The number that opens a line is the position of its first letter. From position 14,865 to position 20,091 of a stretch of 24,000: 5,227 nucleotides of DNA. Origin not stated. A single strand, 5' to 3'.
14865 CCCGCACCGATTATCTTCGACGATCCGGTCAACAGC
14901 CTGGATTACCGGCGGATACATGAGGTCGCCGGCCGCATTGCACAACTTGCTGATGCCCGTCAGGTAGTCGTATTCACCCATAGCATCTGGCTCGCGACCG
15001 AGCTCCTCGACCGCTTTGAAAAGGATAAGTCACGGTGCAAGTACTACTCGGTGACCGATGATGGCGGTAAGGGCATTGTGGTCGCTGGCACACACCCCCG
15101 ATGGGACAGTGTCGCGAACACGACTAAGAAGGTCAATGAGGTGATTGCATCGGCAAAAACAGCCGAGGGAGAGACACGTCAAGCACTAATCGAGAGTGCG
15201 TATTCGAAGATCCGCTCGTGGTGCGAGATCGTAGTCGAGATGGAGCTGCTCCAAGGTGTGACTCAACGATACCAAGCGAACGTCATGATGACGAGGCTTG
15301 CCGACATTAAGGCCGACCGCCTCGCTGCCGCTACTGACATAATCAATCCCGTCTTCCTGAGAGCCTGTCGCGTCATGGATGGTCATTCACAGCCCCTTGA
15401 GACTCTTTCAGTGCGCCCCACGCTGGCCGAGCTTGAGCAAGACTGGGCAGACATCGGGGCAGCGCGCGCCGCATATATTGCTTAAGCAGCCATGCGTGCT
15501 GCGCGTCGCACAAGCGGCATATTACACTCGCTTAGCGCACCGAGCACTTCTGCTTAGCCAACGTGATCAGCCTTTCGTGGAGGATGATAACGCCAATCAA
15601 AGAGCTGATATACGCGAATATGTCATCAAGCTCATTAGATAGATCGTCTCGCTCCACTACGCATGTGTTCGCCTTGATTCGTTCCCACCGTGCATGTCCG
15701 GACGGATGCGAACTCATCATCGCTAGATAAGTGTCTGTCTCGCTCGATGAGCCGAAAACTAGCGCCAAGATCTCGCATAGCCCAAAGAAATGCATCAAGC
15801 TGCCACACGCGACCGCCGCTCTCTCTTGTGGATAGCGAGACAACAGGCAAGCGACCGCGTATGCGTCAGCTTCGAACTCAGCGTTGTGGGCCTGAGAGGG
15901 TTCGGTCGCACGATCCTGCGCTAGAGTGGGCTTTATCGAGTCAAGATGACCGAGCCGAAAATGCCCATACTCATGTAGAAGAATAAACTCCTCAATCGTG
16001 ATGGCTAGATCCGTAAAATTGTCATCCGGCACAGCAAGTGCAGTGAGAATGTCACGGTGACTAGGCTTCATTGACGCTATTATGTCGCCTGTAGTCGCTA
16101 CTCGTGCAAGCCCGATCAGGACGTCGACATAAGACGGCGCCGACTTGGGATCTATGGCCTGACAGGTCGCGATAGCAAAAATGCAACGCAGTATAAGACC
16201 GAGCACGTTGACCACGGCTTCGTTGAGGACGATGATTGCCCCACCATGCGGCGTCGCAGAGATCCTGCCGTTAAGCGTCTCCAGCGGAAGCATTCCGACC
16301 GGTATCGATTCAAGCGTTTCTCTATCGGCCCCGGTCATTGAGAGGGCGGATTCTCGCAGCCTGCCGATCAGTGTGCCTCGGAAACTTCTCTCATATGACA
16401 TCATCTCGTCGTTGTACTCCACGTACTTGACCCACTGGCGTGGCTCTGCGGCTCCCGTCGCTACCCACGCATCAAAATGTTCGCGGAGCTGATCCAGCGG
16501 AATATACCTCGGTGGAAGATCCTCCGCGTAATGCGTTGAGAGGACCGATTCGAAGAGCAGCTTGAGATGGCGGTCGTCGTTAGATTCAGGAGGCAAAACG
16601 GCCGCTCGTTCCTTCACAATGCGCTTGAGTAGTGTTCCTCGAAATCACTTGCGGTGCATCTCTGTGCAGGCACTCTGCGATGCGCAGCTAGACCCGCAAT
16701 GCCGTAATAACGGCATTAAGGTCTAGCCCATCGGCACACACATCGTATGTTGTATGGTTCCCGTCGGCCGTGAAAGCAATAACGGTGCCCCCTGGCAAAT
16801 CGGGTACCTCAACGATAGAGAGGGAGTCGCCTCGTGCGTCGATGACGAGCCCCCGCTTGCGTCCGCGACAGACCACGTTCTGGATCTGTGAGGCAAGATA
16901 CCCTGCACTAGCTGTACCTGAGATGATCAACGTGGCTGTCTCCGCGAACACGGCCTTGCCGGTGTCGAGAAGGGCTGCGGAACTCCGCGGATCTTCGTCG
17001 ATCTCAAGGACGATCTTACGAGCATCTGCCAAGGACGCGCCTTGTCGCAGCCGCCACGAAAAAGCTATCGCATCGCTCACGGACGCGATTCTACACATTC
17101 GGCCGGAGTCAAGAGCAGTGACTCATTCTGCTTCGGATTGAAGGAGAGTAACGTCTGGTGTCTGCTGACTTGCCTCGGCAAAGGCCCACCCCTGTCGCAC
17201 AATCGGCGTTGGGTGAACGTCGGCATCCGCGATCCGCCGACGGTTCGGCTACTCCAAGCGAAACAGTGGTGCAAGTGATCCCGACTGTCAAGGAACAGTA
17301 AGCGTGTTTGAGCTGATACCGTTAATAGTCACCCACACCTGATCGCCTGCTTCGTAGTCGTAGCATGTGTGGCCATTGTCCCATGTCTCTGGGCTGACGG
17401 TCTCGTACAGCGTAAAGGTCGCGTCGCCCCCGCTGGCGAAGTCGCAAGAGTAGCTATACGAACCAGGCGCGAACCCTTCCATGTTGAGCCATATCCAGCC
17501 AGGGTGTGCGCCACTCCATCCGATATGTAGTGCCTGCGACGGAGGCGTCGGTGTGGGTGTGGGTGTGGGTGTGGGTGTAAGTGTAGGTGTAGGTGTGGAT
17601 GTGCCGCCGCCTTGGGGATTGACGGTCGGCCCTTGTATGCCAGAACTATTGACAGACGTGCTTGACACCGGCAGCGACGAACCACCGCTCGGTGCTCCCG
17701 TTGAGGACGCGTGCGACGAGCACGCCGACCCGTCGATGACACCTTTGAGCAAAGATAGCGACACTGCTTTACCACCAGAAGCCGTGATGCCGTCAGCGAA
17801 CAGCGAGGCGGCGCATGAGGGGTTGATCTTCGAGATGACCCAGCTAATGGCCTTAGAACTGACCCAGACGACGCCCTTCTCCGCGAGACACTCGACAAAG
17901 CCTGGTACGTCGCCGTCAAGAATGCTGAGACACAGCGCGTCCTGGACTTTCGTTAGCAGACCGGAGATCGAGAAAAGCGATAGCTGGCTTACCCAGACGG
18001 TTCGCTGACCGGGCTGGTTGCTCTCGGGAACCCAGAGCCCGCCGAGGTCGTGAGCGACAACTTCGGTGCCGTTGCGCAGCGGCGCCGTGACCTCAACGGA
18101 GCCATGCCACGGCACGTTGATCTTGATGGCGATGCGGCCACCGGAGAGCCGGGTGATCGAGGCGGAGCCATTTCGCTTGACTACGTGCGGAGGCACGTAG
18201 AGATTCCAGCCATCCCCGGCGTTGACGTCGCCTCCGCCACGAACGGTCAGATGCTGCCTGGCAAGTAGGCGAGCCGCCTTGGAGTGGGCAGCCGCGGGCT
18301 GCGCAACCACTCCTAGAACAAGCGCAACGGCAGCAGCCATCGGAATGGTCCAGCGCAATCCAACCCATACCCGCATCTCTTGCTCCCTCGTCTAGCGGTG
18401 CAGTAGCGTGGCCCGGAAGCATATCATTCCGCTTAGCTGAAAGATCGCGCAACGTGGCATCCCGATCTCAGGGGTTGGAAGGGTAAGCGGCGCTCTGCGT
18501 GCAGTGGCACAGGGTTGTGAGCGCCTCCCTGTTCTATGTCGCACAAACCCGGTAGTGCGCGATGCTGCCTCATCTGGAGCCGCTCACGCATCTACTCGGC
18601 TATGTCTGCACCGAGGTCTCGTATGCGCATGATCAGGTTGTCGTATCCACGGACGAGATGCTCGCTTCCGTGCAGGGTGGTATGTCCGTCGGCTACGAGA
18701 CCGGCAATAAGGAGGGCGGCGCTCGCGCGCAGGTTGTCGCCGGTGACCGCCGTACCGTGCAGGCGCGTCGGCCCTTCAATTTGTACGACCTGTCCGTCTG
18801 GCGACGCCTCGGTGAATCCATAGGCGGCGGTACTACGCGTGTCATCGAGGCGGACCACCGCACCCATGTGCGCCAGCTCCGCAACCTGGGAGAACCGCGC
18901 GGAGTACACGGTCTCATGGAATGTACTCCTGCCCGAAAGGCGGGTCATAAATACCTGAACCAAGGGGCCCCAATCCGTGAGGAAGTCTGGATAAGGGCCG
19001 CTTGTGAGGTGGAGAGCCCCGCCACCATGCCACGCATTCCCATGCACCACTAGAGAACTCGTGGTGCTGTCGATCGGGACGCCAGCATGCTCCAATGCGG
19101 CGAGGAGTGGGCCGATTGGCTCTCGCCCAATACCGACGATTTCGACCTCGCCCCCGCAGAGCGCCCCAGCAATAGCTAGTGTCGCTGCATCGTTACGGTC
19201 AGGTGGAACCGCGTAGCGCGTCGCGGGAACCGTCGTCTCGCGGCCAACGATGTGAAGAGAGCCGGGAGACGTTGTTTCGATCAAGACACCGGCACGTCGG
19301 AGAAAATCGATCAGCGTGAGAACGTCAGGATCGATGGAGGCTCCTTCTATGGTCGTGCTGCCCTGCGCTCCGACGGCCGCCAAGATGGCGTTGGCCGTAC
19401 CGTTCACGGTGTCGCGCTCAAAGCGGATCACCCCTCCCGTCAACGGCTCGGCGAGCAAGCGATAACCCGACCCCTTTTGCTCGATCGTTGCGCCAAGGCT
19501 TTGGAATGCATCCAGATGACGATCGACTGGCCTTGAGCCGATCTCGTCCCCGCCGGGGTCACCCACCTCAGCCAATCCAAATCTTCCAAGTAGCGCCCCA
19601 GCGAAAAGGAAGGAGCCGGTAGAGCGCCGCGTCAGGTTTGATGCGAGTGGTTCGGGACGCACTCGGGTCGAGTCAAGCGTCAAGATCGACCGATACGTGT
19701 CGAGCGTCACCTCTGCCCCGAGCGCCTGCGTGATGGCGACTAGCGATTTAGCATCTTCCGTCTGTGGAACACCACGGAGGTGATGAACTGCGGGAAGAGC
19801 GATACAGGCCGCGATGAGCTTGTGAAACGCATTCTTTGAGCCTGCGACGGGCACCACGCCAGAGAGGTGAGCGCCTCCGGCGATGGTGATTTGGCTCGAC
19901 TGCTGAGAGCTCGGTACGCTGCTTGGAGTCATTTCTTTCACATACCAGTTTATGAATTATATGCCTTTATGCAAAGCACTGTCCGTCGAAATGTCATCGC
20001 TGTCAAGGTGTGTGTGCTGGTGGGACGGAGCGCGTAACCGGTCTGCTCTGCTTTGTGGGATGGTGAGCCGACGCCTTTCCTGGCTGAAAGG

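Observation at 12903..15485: RloC/PrrC-like split ABC ATPase with a central CxxC zinc hook, directly beside the recombinase end of a mobile element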

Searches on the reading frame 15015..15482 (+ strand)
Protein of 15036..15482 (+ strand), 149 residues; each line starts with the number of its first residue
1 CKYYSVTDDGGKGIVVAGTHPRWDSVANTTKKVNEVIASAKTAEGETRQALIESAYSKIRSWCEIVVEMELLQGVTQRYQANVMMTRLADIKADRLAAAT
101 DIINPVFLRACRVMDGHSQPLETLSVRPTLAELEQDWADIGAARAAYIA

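Call 16: search_protein_families(library=pfam, proteins=[window:15036-15482:+], max_evalue=10)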
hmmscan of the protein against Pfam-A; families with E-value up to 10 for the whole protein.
seq(149 aa): 2 families
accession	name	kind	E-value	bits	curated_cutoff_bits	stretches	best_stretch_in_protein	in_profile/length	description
PF05008.21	V-SNARE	-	0.053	14.4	25.9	1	27-94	13-80/92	Vesicle transport v-SNARE protein N-terminus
PF06476.17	DUF1090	-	0.16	12.5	24.4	1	30-65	22-57/110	Protein of unknown function (DUF1090)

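Call 59: predict_structure(alignment_id=A3)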
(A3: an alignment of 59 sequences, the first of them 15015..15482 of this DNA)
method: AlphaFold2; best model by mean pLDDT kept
length: 156 residues; sequences in the alignment: 59
mean_pLDDT: 87.6   pTM: 0.78
mean pLDDT of the five models: 87.6, 87.4, 85.8, 85.5, 84.9
residues with pLDDT >= 90: 103; 70-90: 24; 50-70: 27; < 50: 2
segments of 3 or more residues with pLDDT < 50: none
pLDDT, mean of each block of 10 residues (from residue 1): 60 75 69 94 98 95 96 96 88 97 98 93 63 87 98 97
secondary structure, 60 per line:
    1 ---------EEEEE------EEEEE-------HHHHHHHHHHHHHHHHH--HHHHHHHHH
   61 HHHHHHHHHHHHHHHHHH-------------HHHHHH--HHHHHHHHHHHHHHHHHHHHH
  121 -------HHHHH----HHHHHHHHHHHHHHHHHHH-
elements in order: E10-14 E21-25 H33-49 H52-78 H92-97 H100-120 H128-132 H137-155

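Call 62: fold_search(model_id=the predicted structure, library=pdb)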
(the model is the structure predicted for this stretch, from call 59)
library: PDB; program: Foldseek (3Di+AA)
matches with E <= 10: 231; with E <= 0.001: 0
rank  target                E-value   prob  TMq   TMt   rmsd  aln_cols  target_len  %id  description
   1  9g9b_B                3.3e-01  0.57  0.30  0.36  14.1       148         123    9  CryoEM structure of Enterococcus italicus Csm-crRNA (4.3) complex (released 2025-01-29)
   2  4nqf_B                5.3e-01  0.41  0.31  0.32  10.1       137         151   14  Crystal structure of HEPN domain protein (released 2014-03-26)
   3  1ylm_A                6.2e-01  0.75  0.42  0.45   6.7       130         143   11  Structure of Cytosolic Protein of Unknown Function YutE from Bacillus subtilis (released 2005-03-01)
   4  9g9g_B                8.1e-01  0.33  0.28  0.32  14.3       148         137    9  CryoEM structure of Enterococcus italicus Csm-crRNA-CTR1 complex (4.3) bound to AMPNPP (released 2025-01-29)
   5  2hsb                  8.5e-01  0.23  0.28  0.32   8.3       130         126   12  Crystal structure of a hepn domain containing protein (af_0298) from archaeoglobus fulgidus at 1.95 A resolution (released 2006-08-15)
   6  8den_A                9.5e-01  0.41  0.33  0.45   9.5       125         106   14  Heme-Free Cytochrome Variant ApoCyt (released 2022-07-06)
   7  1vcs_MODEL_1_A        9.5e-01  0.38  0.30  0.44  10.6       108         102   14  Solution Structure of RSGI RUH-009, an N-Terminal Domain of Vti1a [Mus musculus] (released 2005-05-03)
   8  6iui_B                1.2e+00  0.51  0.37  0.47   7.1       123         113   11  Crystal structure of GIT1 PBD domain in complex with Paxillin LD4 motif (released 2019-03-06)
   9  9grx_6                1.3e+00  0.33  0.32  0.37   6.0       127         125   10  NDH-PSI-LHCI supercomplex from S. oleracea (released 2025-02-12)
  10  4nqf_A                1.3e+00  0.23  0.32  0.33  10.1       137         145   13  Crystal structure of HEPN domain protein (released 2014-03-26)
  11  6dhz_D                1.4e+00  0.35  0.35  0.48   7.3       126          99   12  Crystallographic octamer of a metal-free RIDC1 variant bearing two disulfide bonded cysteines (released 2018-07-25)
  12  1r0d_B                1.4e+00  0.12  0.24  0.20  13.2       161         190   10  HIP1R THATCH DOMAIN CORE (released 2004-07-06)
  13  5o9z_H                1.4e+00  0.12  0.24  0.11  15.5       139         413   14  Cryo-EM structure of a pre-catalytic human spliceosome primed for activation (B complex) (released 2017-08-16)
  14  8z7a_F                1.4e+00  0.09  0.20  0.16  11.3       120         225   14  Open Barrel Structure of Translin from Trichoderma virens (released 2025-04-23)
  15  1zzp_MODEL_1_A        1.5e+00  0.57  0.42  0.55   5.3       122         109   11  Solution structure of the F-actin binding domain of Bcr-Abl/c-Abl (released 2005-08-30)
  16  7bxo_G                1.5e+00  0.33  0.39  0.44   7.4       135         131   16  Crystal structure of the toxin-antitoxin with AMP-PNP (released 2020-09-30)
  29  7y16_C                2.5e+00  0.25  0.38  0.38   6.4       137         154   14  Crystal structure of rRNA-processing protein Las1 (released 2023-06-14)
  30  6m6w_H                2.5e+00  0.21  0.38  0.44   7.7       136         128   15  Crystal structure the toxin-antitoxin MntA-HpeT mutant-Y104A (released 2020-09-30)
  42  7y16_A                3.0e+00  0.23  0.36  0.36   6.4       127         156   11  Crystal structure of rRNA-processing protein Las1 (released 2023-06-14)
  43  7bxo_H                3.2e+00  0.21  0.40  0.46   6.8       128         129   15  Crystal structure of the toxin-antitoxin with AMP-PNP (released 2020-09-30)
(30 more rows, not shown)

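Call 78: fold_search(model_id=the predicted structure, library=viral)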
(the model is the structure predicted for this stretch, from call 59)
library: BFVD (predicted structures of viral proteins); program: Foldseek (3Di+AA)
matches with E <= 10: 266; with E <= 0.001: 0
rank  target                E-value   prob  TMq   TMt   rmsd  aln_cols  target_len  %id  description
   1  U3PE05                5.7e-01  0.28  0.34  0.25  12.9       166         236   11  (no name in the UniProt tables at hand)
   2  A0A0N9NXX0            7.9e-01  0.35  0.33  0.28   8.4       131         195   14  Uncharacterized protein [Acidianus bottle-shaped virus 2 strain ABV2]
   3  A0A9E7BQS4            8.3e-01  0.18  0.25  0.07  14.7       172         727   12  (no name in the UniProt tables at hand)
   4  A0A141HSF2            9.8e-01  0.28  0.29  0.24  17.9       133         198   11  (no name in the UniProt tables at hand)
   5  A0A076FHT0            9.8e-01  0.08  0.22  0.10  22.6       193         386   11  Uncharacterized protein [Aureococcus anophagefferens virus]
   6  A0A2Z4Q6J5            1.1e+00  0.08  0.19  0.06  14.2       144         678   14  ADP-ribosyltransferase domain and MuF-like fusion protein [Microbacterium phage Percival]
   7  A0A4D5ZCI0            1.1e+00  0.15  0.26  0.30   8.3       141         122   14  Uncharacterized protein [Burkholderia phage BcepSaruman]
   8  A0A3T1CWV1            1.2e+00  0.20  0.31  0.35  15.2       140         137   15  Uncharacterized protein [Acanthamoeba castellanii medusavirus J1]
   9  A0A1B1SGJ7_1          1.2e+00  0.06  0.16  0.04  22.8       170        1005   10  (no name in the UniProt tables at hand)
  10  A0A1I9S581            1.4e+00  0.05  0.15  0.04  23.0       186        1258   12  (no name in the UniProt tables at hand)
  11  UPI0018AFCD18         1.5e+00  0.13  0.25  0.18  14.6       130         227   14  (no name look-up for this kind of identifier)
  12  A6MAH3                1.6e+00  0.08  0.22  0.22  10.9       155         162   12  Gp108 [Lactococcus phage KSY1]
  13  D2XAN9                1.7e+00  0.33  0.32  0.31   9.2       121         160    8  Uncharacterized protein [Marseillevirus marseillevirus]
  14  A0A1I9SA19            1.7e+00  0.20  0.31  0.38   9.9       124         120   14  Uncharacterized protein [Rhodococcus phage Weasels2]
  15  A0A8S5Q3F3            1.7e+00  0.07  0.17  0.18  16.4       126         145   13  Uncharacterized protein [Siphoviridae sp. ctLNL10]
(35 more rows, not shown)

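Call 82: search_solved_structures(query=A5, max_evalue=10)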
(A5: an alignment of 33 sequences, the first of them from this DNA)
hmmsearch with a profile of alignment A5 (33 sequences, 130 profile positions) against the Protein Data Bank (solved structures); distinct sequences matched with E-value up to 10: 2.
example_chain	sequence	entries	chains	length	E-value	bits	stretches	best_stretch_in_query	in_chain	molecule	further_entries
9ugr_A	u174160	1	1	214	0.95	12.3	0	76-120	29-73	Syn-F4-Link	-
7tbo_A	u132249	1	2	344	2.2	11.1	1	6-44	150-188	D12 LOV2-DARPin fusion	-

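Call 83: search_protein_families(library=pfam, alignment_id=A5, max_evalue=1)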
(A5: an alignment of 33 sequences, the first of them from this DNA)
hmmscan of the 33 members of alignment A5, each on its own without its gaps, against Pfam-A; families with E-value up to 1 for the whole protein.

A. member 1, seq(130 aa): 2 families
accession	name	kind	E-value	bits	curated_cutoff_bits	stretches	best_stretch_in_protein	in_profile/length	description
PF05008.21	V-SNARE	-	0.037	14.9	25.9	1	8-75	13-80/92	Vesicle transport v-SNARE protein N-terminus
PF06476.17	DUF1090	-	0.13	12.7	24.4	1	11-46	22-57/110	Protein of unknown function (DUF1090)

B. families by the number of members that match (of 33 scanned): 41 families (the first 25 are shown)
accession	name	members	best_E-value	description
PF05008.21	V-SNARE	2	0.028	Vesicle transport v-SNARE protein N-terminus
PF13919.11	ASXH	2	0.038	Asx homology domain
PF08020.16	DUF1706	2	0.15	Protein of unknown function (DUF1706)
PF05714.16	PFam54_60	1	0.0014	Borrelia Bbcrasp-1 domain containing protein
PF11214.13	Med2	1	0.0015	Mediator complex subunit 2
PF04048.20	Sec8_N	1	0.0022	Exocyst complex component Sec8 N-terminal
PF08769.17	Spo0A_C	1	0.006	Sporulation initiation factor Spo0A C terminal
PF05995.18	CDO_I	1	0.0099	Cysteine dioxygenase type I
PF01196.24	Ribosomal_L17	1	0.011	Ribosomal protein L17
PF17541.7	TssC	1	0.011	Type VI secretion system, TssC, VipB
PF15871.10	JMY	1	0.017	Junction-mediating and -regulatory protein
PF25712.1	crAss_CARGO2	1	0.024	Crassvirus Cargo protein 2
PF18822.6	CdvA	1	0.042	CdvA-like coiled-coil domain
PF03514.20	GRAS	1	0.046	GRAS domain family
PF17650.6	RACo_linker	1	0.053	RACo linker region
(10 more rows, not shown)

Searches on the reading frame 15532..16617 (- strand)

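Call 6: search_protein_families(library=pfam, proteins=[window:15532-16617:-], max_evalue=0.001)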
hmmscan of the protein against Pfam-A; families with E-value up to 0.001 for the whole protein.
window:15532-16617:- (361 aa): 0 families

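Call 16: search_protein_families(library=pfam, proteins=[window:15532-16617:-], max_evalue=10)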
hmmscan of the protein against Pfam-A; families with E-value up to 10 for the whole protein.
window:15532-16617:- (361 aa): 2 families
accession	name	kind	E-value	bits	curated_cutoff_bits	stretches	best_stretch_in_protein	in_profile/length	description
PF01435.24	Peptidase_M48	-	0.0039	17.5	20.3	1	246-316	139-184/186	Peptidase family M48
PF06114.19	Peptidase_M78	-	0.017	15.3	22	1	210-260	43-88/123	IrrE N-terminal-like domain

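Call 29: search_protein_families(library=padloc, proteins=[window:15532-16617:-], max_evalue=0.01)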
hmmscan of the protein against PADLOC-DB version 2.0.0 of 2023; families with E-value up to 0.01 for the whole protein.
window:15532-16617:- (361 aa): 2 families
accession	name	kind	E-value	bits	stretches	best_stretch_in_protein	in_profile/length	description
PDLC03011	peptidase_U41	-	4.6e-05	21.1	1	204-270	154-210/378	-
PDLC04141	capP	-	0.0012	16.4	1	211-259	69-113/242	capP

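Call 53: search_protein_families(library=phrogs, proteins=[window:15532-16617:-], max_evalue=0.01)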
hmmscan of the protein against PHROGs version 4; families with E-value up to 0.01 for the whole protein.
window:15532-16617:- (361 aa): 3 families
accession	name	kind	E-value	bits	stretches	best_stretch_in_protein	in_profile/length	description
phrog_1914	-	unknown function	4.4e-05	24.3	1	211-259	96-142/222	-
phrog_18577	-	unknown function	0.00083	19.7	1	211-258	188-235/332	-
phrog_87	-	other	0.0021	18.8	1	210-267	86-136/227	metallo-protease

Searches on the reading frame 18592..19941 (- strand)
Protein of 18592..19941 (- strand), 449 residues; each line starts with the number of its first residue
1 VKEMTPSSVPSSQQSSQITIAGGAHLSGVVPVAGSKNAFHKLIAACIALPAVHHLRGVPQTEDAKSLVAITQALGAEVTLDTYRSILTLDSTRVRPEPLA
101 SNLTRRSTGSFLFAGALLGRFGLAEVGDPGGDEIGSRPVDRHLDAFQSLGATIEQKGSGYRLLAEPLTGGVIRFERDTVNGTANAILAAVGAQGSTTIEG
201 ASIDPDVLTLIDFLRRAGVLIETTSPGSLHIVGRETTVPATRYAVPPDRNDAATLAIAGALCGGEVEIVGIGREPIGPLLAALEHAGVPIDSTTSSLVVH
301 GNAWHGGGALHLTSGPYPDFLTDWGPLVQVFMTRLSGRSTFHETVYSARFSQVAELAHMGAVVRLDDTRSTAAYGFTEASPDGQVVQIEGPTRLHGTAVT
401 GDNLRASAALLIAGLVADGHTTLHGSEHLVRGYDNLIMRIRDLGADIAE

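Call 6: search_protein_families(library=pfam, proteins=[window:18592-19941:-], max_evalue=0.001)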
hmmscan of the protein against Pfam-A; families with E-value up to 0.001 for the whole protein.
window:18592-19941:- (449 aa): 1 family
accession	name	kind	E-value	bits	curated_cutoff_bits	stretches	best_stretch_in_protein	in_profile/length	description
PF00275.25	EPSP_synthase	-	5.4e-52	177.4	22.8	1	21-436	2-413/417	EPSP synthase (3-phosphoshikimate 1-carboxyvinyltransferase)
